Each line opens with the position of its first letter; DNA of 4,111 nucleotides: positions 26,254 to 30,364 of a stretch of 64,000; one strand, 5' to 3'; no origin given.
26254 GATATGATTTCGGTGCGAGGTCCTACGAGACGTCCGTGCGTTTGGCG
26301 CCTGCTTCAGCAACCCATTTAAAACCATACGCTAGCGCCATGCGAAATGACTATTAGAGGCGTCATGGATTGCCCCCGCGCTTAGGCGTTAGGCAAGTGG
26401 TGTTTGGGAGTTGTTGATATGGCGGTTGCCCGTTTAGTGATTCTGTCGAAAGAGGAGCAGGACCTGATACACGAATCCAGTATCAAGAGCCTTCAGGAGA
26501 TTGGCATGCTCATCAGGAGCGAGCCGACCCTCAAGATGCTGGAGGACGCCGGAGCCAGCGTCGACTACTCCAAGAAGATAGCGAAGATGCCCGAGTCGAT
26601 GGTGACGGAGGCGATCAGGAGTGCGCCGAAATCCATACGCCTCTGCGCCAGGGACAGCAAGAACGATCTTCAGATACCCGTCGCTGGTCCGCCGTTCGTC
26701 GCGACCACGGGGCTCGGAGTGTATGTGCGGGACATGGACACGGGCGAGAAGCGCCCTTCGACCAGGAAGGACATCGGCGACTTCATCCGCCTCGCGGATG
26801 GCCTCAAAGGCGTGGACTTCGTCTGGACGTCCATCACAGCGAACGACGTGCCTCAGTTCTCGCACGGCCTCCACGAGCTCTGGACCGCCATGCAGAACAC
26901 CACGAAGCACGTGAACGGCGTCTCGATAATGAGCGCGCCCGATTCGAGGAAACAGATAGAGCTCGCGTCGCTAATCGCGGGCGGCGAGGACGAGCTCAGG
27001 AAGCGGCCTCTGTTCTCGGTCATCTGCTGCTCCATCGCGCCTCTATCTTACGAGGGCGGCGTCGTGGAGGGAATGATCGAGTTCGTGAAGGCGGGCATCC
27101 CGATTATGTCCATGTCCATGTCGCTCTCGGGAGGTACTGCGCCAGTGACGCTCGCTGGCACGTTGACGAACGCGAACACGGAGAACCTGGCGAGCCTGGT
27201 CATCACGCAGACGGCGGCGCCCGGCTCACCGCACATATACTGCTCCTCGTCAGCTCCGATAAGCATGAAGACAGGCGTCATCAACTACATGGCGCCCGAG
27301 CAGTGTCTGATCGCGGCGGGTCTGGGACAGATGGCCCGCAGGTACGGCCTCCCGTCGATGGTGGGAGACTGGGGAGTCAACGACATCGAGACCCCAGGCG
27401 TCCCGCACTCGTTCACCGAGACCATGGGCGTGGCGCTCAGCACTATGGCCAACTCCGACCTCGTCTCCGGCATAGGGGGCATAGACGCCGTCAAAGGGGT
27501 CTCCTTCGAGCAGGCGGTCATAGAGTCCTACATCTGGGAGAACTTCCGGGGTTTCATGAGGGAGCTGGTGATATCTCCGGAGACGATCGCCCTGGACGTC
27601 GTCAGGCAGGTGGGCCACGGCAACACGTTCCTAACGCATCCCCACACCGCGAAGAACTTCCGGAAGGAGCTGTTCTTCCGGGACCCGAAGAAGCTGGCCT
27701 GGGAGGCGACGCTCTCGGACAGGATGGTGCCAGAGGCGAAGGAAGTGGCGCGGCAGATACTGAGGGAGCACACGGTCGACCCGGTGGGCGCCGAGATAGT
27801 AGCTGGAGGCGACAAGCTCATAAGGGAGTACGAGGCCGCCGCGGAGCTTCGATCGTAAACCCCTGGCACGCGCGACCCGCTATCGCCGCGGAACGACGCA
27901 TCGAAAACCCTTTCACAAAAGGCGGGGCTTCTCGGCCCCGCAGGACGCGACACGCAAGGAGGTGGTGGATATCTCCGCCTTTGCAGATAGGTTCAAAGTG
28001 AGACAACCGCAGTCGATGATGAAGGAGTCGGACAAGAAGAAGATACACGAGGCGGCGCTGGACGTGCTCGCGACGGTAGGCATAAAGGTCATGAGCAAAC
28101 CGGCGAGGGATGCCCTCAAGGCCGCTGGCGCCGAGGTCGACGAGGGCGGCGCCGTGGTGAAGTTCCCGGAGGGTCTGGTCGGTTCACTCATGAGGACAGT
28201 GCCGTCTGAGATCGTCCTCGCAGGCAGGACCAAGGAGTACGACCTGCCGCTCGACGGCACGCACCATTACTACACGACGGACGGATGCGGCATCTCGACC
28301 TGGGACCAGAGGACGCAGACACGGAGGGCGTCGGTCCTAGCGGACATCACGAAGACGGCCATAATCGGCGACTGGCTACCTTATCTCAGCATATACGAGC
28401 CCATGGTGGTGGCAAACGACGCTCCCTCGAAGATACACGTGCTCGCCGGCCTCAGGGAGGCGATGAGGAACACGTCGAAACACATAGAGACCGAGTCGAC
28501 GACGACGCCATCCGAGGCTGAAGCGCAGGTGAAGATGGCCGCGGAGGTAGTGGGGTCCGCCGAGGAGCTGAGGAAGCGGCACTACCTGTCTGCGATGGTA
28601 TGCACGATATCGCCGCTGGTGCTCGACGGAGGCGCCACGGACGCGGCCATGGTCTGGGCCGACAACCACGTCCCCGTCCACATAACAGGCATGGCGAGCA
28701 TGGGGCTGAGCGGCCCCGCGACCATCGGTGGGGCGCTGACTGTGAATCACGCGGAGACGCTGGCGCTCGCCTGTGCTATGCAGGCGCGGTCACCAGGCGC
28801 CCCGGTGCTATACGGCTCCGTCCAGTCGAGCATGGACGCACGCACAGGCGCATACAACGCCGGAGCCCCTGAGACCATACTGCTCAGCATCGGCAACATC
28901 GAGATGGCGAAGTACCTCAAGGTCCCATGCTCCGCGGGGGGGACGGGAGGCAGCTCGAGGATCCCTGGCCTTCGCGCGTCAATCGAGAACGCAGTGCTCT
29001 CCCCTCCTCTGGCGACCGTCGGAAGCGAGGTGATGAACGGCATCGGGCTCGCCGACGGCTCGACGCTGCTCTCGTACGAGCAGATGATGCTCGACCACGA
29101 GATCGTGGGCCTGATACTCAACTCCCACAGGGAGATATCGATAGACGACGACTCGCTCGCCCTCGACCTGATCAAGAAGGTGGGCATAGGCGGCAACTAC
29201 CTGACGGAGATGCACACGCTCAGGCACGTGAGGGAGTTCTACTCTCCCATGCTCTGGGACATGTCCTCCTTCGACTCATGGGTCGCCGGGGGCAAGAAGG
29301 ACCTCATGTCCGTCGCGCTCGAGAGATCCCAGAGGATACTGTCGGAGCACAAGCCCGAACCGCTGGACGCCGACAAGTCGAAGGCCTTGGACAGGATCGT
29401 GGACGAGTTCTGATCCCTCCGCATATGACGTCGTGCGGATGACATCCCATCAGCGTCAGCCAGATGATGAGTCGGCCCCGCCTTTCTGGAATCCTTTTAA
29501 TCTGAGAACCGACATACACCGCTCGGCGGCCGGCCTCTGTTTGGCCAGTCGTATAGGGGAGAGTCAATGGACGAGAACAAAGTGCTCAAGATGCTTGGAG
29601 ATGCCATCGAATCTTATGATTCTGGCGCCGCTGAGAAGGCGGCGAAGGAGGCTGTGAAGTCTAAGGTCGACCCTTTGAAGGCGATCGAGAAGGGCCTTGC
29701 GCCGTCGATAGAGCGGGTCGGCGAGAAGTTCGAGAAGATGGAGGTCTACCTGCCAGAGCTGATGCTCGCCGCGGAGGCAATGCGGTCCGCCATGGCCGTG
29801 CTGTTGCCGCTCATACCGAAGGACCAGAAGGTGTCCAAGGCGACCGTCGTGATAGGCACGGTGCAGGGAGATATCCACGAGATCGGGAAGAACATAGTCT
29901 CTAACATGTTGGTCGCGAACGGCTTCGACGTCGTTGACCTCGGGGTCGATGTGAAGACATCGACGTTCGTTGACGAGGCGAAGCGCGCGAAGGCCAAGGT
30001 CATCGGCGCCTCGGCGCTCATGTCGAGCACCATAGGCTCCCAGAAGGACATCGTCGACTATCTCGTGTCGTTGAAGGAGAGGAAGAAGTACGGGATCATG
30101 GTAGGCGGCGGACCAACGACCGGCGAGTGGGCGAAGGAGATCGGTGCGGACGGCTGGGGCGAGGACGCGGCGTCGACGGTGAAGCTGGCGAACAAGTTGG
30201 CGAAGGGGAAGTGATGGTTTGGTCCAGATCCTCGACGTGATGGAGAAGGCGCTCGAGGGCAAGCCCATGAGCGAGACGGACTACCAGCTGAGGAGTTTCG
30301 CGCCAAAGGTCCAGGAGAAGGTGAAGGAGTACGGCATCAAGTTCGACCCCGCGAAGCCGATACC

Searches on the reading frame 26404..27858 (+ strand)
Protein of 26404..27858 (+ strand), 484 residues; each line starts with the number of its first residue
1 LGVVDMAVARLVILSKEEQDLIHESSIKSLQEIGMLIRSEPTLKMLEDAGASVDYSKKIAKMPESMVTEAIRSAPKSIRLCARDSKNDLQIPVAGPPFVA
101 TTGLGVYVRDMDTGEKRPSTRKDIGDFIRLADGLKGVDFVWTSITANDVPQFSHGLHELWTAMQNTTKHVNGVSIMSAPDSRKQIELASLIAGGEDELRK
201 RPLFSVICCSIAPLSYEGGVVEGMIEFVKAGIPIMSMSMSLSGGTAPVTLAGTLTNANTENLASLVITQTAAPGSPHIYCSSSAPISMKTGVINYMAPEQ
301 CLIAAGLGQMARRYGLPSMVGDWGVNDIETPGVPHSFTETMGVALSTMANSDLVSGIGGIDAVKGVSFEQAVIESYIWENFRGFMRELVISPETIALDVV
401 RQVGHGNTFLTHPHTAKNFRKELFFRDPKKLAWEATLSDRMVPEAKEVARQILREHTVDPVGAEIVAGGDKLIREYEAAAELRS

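Call 3: search_protein_families(library=pfam, proteins=[window:26404-27858:+])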
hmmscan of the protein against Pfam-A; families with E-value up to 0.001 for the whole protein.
window:26404-27858:+ (484 aa): 1 family
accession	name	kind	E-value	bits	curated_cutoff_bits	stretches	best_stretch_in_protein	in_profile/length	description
PF06253.16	MTTB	-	4.1e-68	230.1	25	1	8-462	28-481/500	Trimethylamine methyltransferase (MTTB)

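Call 4: search_protein_families(library=ncbifam, proteins=[window:26404-27858:+])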
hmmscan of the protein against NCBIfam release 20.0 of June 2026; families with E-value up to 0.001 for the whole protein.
window:26404-27858:+ (484 aa): 1 family
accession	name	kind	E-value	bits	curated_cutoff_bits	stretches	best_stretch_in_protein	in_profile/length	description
TIGR02369.2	trimeth_pyl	equivalog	1.9e-110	369.6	525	1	10-475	2-467/469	[trimethylamine--corrinoid protein] Co-methyltransferase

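Call 41: search_solved_structures(query=window:26404-27858:+, max_evalue=0.001, show_alignments=2)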
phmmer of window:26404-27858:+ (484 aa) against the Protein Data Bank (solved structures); distinct sequences matched with E-value up to 0.001: 5.
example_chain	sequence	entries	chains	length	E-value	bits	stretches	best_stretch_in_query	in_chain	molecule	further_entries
7xcl_A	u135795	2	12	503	3e-58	200.8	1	11-468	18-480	Trimethylamine methyltransferase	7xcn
7xcm_A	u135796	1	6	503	4.1e-58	200.4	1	11-468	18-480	Trimethylamine methyltransferase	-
9yce_A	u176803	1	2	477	3.1e-53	184.3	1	12-446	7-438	Glycine betaine methyltransferase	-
2qne_A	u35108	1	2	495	3.3e-53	184.2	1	12-446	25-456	Putative methyltransferase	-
4yyc_A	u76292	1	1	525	1.6e-31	112.7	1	10-454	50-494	Putative trimethylamine methyltransferase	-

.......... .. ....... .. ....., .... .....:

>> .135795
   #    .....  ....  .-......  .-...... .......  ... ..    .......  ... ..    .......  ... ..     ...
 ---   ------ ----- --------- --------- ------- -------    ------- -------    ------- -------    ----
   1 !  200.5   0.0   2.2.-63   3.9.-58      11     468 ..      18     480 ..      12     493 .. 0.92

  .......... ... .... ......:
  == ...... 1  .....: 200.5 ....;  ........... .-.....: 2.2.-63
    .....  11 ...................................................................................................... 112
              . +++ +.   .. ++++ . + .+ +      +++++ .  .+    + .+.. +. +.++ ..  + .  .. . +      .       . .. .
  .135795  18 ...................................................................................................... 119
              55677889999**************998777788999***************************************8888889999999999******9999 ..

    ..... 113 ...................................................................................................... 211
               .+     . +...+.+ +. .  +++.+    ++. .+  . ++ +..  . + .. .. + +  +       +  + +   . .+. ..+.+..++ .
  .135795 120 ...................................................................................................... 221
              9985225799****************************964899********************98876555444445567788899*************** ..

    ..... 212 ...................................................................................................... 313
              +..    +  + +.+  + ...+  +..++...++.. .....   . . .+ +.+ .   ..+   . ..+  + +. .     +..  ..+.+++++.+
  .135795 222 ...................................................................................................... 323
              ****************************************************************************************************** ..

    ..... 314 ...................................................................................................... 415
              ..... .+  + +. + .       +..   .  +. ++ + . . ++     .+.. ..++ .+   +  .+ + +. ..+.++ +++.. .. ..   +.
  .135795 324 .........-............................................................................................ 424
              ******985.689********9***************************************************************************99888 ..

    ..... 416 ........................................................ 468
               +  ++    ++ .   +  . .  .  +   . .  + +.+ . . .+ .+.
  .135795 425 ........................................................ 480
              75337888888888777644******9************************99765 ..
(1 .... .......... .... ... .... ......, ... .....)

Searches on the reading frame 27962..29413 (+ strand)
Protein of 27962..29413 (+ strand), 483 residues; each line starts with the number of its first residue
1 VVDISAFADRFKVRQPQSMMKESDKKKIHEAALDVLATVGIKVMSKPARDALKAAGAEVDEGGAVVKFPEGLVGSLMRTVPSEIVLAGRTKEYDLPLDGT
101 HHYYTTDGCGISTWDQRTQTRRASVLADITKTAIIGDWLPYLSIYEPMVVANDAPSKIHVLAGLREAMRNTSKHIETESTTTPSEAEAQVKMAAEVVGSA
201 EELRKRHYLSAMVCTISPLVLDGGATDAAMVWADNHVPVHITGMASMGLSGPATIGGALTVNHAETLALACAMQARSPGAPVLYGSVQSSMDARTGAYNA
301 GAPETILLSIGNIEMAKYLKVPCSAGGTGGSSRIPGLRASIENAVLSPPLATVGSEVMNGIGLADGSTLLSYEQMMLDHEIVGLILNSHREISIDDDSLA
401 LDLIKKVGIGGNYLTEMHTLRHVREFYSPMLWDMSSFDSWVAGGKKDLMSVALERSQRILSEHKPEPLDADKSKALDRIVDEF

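Call 3: search_protein_families(library=pfam, proteins=[window:27962-29413:+])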
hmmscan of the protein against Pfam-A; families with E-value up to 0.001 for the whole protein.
window:27962-29413:+ (483 aa): 1 family
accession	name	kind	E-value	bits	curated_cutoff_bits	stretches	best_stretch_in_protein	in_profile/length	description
PF06253.16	MTTB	-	2.4e-84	283.6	25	1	16-480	30-492/500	Trimethylamine methyltransferase (MTTB)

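Call 4: search_protein_families(library=ncbifam, proteins=[window:27962-29413:+])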
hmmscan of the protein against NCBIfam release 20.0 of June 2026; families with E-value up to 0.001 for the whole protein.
window:27962-29413:+ (483 aa): 1 family
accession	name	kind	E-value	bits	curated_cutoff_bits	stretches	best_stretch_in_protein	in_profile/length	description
TIGR02369.2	trimeth_pyl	equivalog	2.1e-115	385.9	525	1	19-482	5-467/469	[trimethylamine--corrinoid protein] Co-methyltransferase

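Call 40: search_solved_structures(query=window:27962-29413:+, max_evalue=0.001)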
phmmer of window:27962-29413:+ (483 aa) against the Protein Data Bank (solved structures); distinct sequences matched with E-value up to 0.001: 5.
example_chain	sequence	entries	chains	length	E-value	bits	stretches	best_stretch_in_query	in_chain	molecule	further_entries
7xcl_A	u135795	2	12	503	1.6e-60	208.3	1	23-482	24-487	Trimethylamine methyltransferase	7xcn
7xcm_A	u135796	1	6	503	1.9e-60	208.1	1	23-482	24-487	Trimethylamine methyltransferase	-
2qne_A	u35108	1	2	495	5e-56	193.5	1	18-475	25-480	Putative methyltransferase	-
9yce_A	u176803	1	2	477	5.1e-56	193.5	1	19-475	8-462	Glycine betaine methyltransferase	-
4yyc_A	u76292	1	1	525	6.7e-40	140.3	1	21-473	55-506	Putative trimethylamine methyltransferase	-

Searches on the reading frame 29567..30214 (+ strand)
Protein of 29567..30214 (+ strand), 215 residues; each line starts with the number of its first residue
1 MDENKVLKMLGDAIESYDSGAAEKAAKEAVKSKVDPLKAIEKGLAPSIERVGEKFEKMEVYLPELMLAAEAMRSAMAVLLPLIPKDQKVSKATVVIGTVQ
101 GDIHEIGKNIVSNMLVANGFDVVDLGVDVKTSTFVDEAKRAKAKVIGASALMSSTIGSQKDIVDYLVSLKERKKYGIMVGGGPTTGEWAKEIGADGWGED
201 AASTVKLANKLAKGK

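Call 3: search_protein_families(library=pfam, proteins=[window:29567-30214:+])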
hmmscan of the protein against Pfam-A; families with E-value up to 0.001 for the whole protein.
window:29567-30214:+ (215 aa): 2 families
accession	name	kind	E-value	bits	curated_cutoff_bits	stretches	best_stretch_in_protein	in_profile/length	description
PF02310.24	B12-binding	-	1e-24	87.1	32.1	1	93-204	2-119/121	B12 binding domain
PF02607.22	B12-binding_2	-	5.2e-19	68.7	23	1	7-79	2-73/74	B12 binding domain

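Call 4: search_protein_families(library=ncbifam, proteins=[window:29567-30214:+])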
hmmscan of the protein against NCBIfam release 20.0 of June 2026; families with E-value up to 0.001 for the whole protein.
window:29567-30214:+ (215 aa): 13 families
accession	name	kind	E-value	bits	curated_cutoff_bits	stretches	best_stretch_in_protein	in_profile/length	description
NF047995.1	corrinoid_MtgC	exception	1e-58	198.4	310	1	5-211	3-212/215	glycine betaine-specific corrinoid protein MtgC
TIGR02370.1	pyl_corrinoid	subfamily_domain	1.9e-58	197.1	215.3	1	11-202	3-195/197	methyltransferase cognate corrinoid protein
NF041607.1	dimeth_corrin_MtbC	equivalog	3.4e-54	183.4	350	1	11-210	2-201/203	dimethylamine corrinoid protein MtbC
NF047996.1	corrin_MtgC_2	exception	1.7e-48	164.9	370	1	22-213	20-211/212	glycine betaine-specific corrinoid protein MtgC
NF040655.1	MtaC_Meth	equivalog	1.9e-32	112.3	420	1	4-214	33-240/253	methanol--corrinoid protein MtaC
NF040669.1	MtaC2_Meth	equivalog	2e-32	112.6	450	1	6-213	42-247/267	methanol--corrinoid protein MtaC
TIGR02082.1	metH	equivalog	1.3e-31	109.1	1010.85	1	22-211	662-857/1182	methionine synthase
NF007024.0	PRK09490.1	equivalog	2.5e-28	98.4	1497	1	24-184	679-842/1234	methionine synthase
NF002612.0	PRK02261.1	equivalog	8.4e-13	48.1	110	1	90-154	2-66/148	methylaspartate mutase subunit S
NF052513.1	TransRegCarH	equivalog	2.6e-12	46.6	400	1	10-194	87-261/274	HTH-type transcriptional repressor CarH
TIGR01501.1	MthylAspMutase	equivalog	5.7e-09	35.8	135.8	1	91-154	1-64/134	methylaspartate mutase subunit S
NF052385.1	Lys_5_6_beta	equivalog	2.5e-05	24.1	280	1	89-198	98-221/241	lysine 5,6-aminomutase subunit beta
NF040743.1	ornith_mutase_E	equivalog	0.00036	18.6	800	1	88-201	592-713/730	D-ornithine 4,5-aminomutase subunit OraE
